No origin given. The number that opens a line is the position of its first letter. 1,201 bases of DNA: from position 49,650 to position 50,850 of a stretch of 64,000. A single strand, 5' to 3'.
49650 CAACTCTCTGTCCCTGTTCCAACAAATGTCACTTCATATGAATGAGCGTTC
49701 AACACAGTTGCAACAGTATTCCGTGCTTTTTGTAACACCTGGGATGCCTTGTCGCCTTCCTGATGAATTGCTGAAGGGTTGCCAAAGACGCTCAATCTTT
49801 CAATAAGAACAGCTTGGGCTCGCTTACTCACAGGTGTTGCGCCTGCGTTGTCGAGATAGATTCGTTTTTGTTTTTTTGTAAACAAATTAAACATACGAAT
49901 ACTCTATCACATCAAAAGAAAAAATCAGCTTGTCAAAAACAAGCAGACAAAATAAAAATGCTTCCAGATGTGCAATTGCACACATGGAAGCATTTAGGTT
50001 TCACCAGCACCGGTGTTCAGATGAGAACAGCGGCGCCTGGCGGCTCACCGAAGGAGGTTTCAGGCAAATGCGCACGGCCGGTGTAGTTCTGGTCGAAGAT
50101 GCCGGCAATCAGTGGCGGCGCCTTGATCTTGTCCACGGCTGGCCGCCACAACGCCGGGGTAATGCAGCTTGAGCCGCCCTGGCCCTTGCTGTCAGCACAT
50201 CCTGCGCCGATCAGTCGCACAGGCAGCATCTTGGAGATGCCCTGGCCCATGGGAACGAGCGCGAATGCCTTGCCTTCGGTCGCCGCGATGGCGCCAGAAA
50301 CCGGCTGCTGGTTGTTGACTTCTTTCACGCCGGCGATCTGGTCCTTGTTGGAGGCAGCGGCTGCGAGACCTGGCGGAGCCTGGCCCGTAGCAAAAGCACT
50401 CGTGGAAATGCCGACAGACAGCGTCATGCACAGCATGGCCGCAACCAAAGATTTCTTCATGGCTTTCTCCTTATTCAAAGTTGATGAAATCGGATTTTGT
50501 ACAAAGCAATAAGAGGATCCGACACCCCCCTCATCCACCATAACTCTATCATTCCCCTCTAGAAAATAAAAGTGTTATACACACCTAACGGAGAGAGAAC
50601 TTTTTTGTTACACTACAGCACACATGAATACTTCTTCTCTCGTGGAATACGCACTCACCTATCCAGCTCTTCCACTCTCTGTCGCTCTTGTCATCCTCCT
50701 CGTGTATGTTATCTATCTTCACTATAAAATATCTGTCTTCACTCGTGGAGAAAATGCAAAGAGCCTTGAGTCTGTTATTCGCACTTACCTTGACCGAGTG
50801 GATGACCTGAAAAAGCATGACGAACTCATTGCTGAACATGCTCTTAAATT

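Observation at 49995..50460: Roughly 65% GC gene for a secreted protein embedded in 40% GC genome: probable recent horizontal acquisition or chimeric contaminant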

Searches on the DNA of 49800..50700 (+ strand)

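Call 6: search_dna_similar(query=window:49900-50560:+, collection=plasmids, mode=distant)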
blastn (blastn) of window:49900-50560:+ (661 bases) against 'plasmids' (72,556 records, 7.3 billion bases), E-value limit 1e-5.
No match.

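Call 19: search_rna_families(source=window, start=49800, end=50700, threshold=evalue, max_evalue=10)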
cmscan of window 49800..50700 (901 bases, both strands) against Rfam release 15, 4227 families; matches with E-value up to 10: 10.
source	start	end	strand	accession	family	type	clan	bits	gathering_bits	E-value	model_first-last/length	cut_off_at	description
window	49947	49997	-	RF00489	ctRNA_p42d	Gene; antisense;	-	21.8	50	0.054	1-46/46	no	ctRNA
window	50237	50366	+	RF02208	WT1-AS_6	Gene; lncRNA;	-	21.8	80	7.1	1-121/121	no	WT1 antisense RNA conserved region 6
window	50090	50150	-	RF02237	asX3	Gene; sRNA;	-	21.4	40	0.061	1-182/182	no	Xanthomonas sRNA asX3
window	49849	50008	+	RF00586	SNORA12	Gene; snRNA; snoRNA; HACA-box;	-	20.7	45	0.11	1-148/148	no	Small nucleolar RNA SNORA12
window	49855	49910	+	RF04004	mir-7940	Gene; miRNA;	-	20.7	80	0.23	1-57/57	no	mir-7940 microRNA precursor family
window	50167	50257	-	RF02999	ivy-DE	Cis-reg;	-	20.1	41.4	0.8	1-93/93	no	ivy-DE RNA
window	49942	50009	-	RF03510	mir-3660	Gene; miRNA;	-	19.8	70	0.47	1-82/82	no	mir-3660 microRNA precursor family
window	49918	50043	-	RF01775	RsaOG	Gene; sRNA;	-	19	50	3.1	1-147/147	no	RNA S.aureus Orsay G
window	49952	49997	-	RF03821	mir-2002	Gene; miRNA;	-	16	49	7.1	1-68/68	no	mir-2002 microRNA precursor family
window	49952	49999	-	RF01900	mir-2024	Gene; miRNA;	-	15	69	7.7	1-77/77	no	mir-2024 microRNA precursor family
